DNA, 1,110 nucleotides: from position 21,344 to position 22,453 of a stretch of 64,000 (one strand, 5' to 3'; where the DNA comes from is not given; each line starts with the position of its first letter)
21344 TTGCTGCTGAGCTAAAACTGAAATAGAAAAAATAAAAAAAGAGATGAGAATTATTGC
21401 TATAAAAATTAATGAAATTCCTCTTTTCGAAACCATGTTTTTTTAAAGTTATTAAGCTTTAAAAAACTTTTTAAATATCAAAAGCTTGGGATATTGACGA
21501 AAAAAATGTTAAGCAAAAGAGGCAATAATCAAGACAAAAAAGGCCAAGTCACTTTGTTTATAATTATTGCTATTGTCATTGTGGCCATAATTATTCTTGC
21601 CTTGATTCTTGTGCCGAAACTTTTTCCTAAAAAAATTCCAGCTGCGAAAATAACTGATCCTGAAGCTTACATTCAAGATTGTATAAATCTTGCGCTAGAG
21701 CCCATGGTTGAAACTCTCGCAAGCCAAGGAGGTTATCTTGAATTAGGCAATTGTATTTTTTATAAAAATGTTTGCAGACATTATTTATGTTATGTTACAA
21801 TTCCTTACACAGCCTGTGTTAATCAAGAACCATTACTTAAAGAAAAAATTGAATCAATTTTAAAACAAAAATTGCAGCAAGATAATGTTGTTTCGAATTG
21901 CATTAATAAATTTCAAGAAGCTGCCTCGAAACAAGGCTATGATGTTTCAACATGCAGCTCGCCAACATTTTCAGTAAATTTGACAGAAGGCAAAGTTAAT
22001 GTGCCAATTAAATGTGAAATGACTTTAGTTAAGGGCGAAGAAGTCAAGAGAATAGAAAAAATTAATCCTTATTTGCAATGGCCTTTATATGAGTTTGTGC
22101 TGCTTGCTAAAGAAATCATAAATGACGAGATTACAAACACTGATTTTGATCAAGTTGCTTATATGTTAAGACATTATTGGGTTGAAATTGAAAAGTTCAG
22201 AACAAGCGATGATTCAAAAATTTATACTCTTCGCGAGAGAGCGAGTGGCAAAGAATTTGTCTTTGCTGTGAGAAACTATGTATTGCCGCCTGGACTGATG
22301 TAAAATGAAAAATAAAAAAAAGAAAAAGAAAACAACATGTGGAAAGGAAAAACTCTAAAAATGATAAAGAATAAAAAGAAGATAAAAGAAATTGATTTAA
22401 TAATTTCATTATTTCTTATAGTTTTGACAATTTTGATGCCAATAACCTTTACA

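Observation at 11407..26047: About 14.6-kb accessory island of six large cysteine-rich surface proteins with no recognisable enzymatic domains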

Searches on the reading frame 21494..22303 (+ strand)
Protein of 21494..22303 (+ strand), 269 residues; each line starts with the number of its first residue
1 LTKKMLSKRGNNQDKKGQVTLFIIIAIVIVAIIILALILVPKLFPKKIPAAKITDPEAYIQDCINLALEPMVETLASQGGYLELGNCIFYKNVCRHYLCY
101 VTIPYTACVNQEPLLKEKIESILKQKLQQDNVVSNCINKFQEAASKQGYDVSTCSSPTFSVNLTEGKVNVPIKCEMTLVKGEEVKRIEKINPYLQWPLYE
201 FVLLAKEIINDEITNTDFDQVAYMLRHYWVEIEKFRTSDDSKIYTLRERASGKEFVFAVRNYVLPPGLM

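Call 4: search_protein_families(library=pfam, proteins=[window:21494-22303:+], max_evalue=0.1)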
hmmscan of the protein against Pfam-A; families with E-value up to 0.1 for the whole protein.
window:21494-22303:+ (269 aa): 3 families
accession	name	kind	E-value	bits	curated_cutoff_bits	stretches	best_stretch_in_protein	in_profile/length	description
PF10661.14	EssA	-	0.0031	17.8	24.1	1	11-44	114-147/147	WXG100 protein secretion system (Wss), protein EssA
PF17280.7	DUF5345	-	0.018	15.6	27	1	19-44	41-66/77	Family of unknown function (DUF5345)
PF11174.13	DUF2970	-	0.026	14.8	27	1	15-40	26-51/56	Protein of unknown function (DUF2970)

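Call 25: search_protein_families(library=ncbifam, proteins=[window:21494-22303:+], max_evalue=0.01)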
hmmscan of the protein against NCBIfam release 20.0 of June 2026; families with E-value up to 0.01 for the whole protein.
window:21494-22303:+ (269 aa): 0 families

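Call 31: find_homologous_proteins(query=window:21494-22303:+, max_evalue=0.001)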
Query window:21494-22303:+ (269 aa): 50 proteins with E <= 0.001 among 911 candidates.
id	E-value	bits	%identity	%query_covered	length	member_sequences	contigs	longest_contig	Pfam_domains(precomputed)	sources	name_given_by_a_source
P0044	9.4e-165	565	96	99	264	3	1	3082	-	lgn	-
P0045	1.3e-142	492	81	96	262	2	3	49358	-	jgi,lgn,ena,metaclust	metaclust:\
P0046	3.7e-140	484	81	99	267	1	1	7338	-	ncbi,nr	ncbi:MAG: hypothetical protein N3G19_02835 [Candidatus Pacearchaeota archaeon]|nr:hypothetical prote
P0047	6.2e-139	480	81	98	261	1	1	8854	-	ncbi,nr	ncbi:MAG: hypothetical protein K6T73_08000 [Candidatus Bathyarchaeota archaeon]|nr:hypothetical prot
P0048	9.0e-132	456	77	96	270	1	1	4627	-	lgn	-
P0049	7.3e-125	434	72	98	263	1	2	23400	-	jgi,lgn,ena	-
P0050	1.3e-124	433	72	95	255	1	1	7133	-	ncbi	-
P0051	1.2e-119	417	73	98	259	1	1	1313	-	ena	-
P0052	6.3e-119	414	70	94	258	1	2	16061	-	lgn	-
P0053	7.0e-117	408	69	96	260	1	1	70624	-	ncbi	-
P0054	3.5e-116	405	67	96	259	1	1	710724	-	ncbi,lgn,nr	ncbi:MAG: hypothetical protein IB618_00180 [Candidatus Pacearchaeota archaeon]|nr:MAG: hypothetical 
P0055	1.8e-112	393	67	95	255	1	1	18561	-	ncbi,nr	ncbi:MAG: hypothetical protein NZ889_01190 [Candidatus Pacearchaeota archaeon]|nr:hypothetical prote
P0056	3.0e-112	392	68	95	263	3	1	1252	-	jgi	-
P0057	4.9e-111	388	69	96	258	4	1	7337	-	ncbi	ncbi:MAG: hypothetical protein QXI41_02320 [Candidatus Pacearchaeota archaeon]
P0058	5.1e-110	385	72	86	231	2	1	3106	-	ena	-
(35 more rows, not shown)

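Call 63: predict_structure(alignment_id=A4)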
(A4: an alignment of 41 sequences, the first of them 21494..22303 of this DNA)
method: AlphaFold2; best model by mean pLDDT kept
length: 269 residues; sequences in the alignment: 41
mean_pLDDT: 92.4   pTM: 0.80
mean pLDDT of the five models: 92.4, 92.4, 92.3, 92.3, 91.5
residues with pLDDT >= 90: 225; 70-90: 20; 50-70: 24; < 50: 0
segments of 3 or more residues with pLDDT < 50: none
pLDDT, mean of each block of 10 residues (from residue 1): 66 67 95 91 62 85 97 97 93 97 96 97 98 97 96 97 98 98 97 98 98 97 98 96 98 98 86
secondary structure, 60 per line:
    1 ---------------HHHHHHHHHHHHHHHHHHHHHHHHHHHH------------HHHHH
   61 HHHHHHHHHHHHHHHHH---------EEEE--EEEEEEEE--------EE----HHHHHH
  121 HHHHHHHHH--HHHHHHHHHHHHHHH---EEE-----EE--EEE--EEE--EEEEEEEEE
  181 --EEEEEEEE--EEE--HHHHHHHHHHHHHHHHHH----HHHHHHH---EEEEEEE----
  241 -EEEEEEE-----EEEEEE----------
elements in order: H16-43 H56-77 E87-90 E93-100 H115-129 H132-146 E150-152 E162-164 E167-169 E172-180 E183-190 E193-195 H198-215 H220-226 E230-236 E242-248 E254-259

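Call 65: fold_search(model_id=the predicted structure, library=pdb)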
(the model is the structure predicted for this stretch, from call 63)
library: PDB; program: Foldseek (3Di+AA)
matches with E <= 10: 1478; with E <= 0.001: 0
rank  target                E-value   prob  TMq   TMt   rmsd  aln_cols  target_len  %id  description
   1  3q4f_A                3.7e-03  0.51  0.13  0.15  22.3       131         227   10  Crystal structure of xrcc4/xlf-cernunnos complex (released 2011-08-03)
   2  9cq3_c                4.5e-03  0.54  0.14  0.16  22.3       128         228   12  The gap-filling complex with Pol mu engaged in the NHEJ pathway (released 2025-04-23)
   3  7uio_An               8.0e-03  0.14  0.13  0.06  28.2       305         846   11  Mediator-PIC Early (Composite Model) (released 2023-03-01)
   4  7ui9_n                1.1e-02  0.13  0.13  0.07  28.2       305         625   11  Core Mediator-PICearly (Copy A) (released 2023-02-15)
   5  7oha_M                1.4e-02  0.47  0.12  0.24  15.7        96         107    8  nucleosome with TBP and TFIIA bound at SHL +2 (released 2021-07-28)
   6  1y8c                  1.9e-02  0.18  0.11  0.12  15.3       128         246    9  Crystal structure of a S-adenosylmethionine-dependent methyltransferase from Clostridium acetobutylicum ATCC 824 (released 2004-12-28)
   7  7r5v_P                2.4e-02  0.11  0.10  0.12  20.0       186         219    9  Structure of the human CCAN CENP-A alpha-satellite complex (released 2022-04-27)
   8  8rj3_H                2.6e-02  0.72  0.14  0.28  16.1        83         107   18  Human RAD52 open ring conformation (released 2024-04-24)
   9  8f2r_G                2.7e-02  0.21  0.12  0.14  19.9       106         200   12  Human CCC complex (released 2023-05-24)
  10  6y2r_B                3.4e-02  0.33  0.14  0.11  16.9       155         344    8  Escherichia coli R255A RnlA endoribonuclease (single alanine mutant of RnlA) (released 2021-05-12)
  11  9ba3_F                3.4e-02  0.13  0.12  0.17  19.0       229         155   11  High-resolution crystal structure of the ligand binding domain of the Halomonas titanicae chemoreceptor Htc10 in compl (released 2024-11-20)
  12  6hxv_B                3.4e-02  0.09  0.09  0.14  20.4       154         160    5  Crystal structure of the head and coiled-coil domains of zebrafish CCDC61 (F129E/D130A) (released 2020-04-29)
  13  5xbp_C                3.8e-02  0.30  0.12  0.16  18.7       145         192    7  Oxygenase component of 3-nitrotoluene dioxygenase from Diaphorobacter sp. strain DS2 (released 2017-04-19)
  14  7qoo_P                3.8e-02  0.08  0.10  0.11  20.4       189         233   10  Structure of the human inner kinetochore CCAN complex (released 2022-06-08)
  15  3sr2_G                4.1e-02  0.15  0.12  0.14  22.2       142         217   13  Crystal Structure of Human XLF-XRCC4 Complex (released 2011-07-20)
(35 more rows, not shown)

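Call 67: search_protein_families(library=pfam, alignment_id=A4, max_evalue=10)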
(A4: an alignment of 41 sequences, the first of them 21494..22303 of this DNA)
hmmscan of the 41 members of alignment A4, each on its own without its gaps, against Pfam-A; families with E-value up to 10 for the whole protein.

A. member 1, window:21494-22303:+ (269 aa): 6 families
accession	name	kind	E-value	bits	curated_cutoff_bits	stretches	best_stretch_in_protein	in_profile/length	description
PF10661.14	EssA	-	0.0031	17.8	24.1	1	11-44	114-147/147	WXG100 protein secretion system (Wss), protein EssA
PF17280.7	DUF5345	-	0.018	15.6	27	1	19-44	41-66/77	Family of unknown function (DUF5345)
PF11174.13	DUF2970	-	0.026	14.8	27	1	15-40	26-51/56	Protein of unknown function (DUF2970)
PF04200.17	Lipoprotein_17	-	0.17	12.6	22.4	1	119-173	15-65/84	Lipoprotein associated domain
PF07800.18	DUF1644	-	0.2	12.1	25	1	86-145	19-78/166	Protein of unknown function (DUF1644)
PF20185.3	DUF6548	-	1.4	9.2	27.3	1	9-39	131-161/164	Family of unknown function (DUF6548)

B. families by the number of members that match (of 41 scanned): 61 families (the first 25 are shown)
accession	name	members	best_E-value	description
PF17280.7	DUF5345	20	0.0029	Family of unknown function (DUF5345)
PF10661.14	EssA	17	0.0031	WXG100 protein secretion system (Wss), protein EssA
PF07800.18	DUF1644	15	0.0055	Protein of unknown function (DUF1644)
PF22812.1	CR_prot_dom_plant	6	0.16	Plant cysteine-rich protein domain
PF25413.1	Rossman_Mical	4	0.00091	Mical, Rossman domain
PF04200.17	Lipoprotein_17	4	0.064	Lipoprotein associated domain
PF18967.5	PycTM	4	0.077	Pycsar effector protein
PF13400.11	Tad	3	0.034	Putative Flp pilus-assembly TadE/G-like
PF00003.28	7tm_3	2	0.004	7 transmembrane sweet-taste receptor of 3 GCPR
PF19665.4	DUF6168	2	0.029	Family of unknown function (DUF6168)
PF20087.4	DUF6479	2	0.055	Family of unknown function (DUF6479)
PF21413.3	SHQ1-like_CS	2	0.063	SHQ1-like, CS domain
PF00957.27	Synaptobrevin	2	1.4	Synaptobrevin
PF14899.11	DUF4492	1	0.0012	Domain of unknown function (DUF4492)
PF12685.13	SpoIIIAH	1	0.0035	SpoIIIAH-like protein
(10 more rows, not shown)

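Call 68: search_solved_structures(query=A4, max_evalue=10)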
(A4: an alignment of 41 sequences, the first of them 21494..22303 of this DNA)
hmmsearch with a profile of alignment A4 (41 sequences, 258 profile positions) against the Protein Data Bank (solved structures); distinct sequences matched with E-value up to 10: 11.
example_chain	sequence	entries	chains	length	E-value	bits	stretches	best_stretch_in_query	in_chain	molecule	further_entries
9eq7_A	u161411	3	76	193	0.34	13.6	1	4-57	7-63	Archaellin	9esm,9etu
9vkg_C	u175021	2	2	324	0.45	13.2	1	13-79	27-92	Cell cycle control protein 50A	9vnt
7py4_B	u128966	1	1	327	0.46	13.2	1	13-79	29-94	Cell cycle control protein 50A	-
6k7g_C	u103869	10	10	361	0.53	12.9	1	13-79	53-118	Cell cycle control protein 50A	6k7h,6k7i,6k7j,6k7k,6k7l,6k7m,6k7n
7bsp_C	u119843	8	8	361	0.53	12.9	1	13-79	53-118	CDC50A | Cell cycle control protein 50A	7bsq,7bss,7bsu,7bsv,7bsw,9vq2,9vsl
6lkn_C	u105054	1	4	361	0.53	12.9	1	13-79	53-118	Cell cycle control protein 50A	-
8ox4_B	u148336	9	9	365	0.54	12.9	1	13-79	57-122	Cell cycle control protein 50A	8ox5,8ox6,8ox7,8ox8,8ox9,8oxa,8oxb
7vgi_A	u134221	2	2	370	0.55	12.9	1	13-79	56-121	Cell cycle control protein 50A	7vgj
9v96_A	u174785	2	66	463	0.71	12.5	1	4-57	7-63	Flagellin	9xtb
8j0s_b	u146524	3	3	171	1.2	11.7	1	12-38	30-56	ATP synthase subunit b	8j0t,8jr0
9vkp_b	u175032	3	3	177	1.5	11.4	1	12-41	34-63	ATP synthase subunit b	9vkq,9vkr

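Call 77: search_protein_families(library=phrogs, proteins=[window:21494-22303:+], max_evalue=0.01)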
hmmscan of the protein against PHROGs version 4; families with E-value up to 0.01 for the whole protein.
window:21494-22303:+ (269 aa): 0 families

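Call 97: search_protein_families(library=padloc, proteins=[window:21494-22303:+], max_evalue=0.01)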
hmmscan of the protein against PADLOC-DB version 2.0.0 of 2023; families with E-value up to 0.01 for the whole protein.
window:21494-22303:+ (269 aa): 0 families

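Call 100: search_protein_representatives(alignment_id=A4)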
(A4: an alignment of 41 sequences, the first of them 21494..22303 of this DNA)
Query: 41 sequences, 258 profile positions. Proteins with E-value up to 0.001 (for the whole library): 8077; up to 1e-10: 4782; up to 1e-30: 654. The best 150 are listed.
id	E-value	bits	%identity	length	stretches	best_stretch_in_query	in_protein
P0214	9.3e-84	297.3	-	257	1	5-257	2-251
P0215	8.7e-83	294.1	-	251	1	1-252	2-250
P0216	1.4e-81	290.2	-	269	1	6-257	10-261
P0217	4.2e-81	288.6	-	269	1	4-257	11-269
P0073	1.1e-80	287.3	-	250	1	5-251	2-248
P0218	1.7e-80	286.6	-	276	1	4-257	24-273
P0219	1.2e-79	283.8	-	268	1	4-257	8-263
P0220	1.4e-79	283.6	-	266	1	1-257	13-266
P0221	4.7e-79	281.9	-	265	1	6-257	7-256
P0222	1.5e-78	280.3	-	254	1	1-257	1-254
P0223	1.5e-78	280.3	-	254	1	5-257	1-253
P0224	9.0e-78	277.7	-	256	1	3-257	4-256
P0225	1.2e-77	277.2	-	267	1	6-257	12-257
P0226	4.0e-77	275.5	-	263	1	4-257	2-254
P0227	2.3e-76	273.1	-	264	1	5-257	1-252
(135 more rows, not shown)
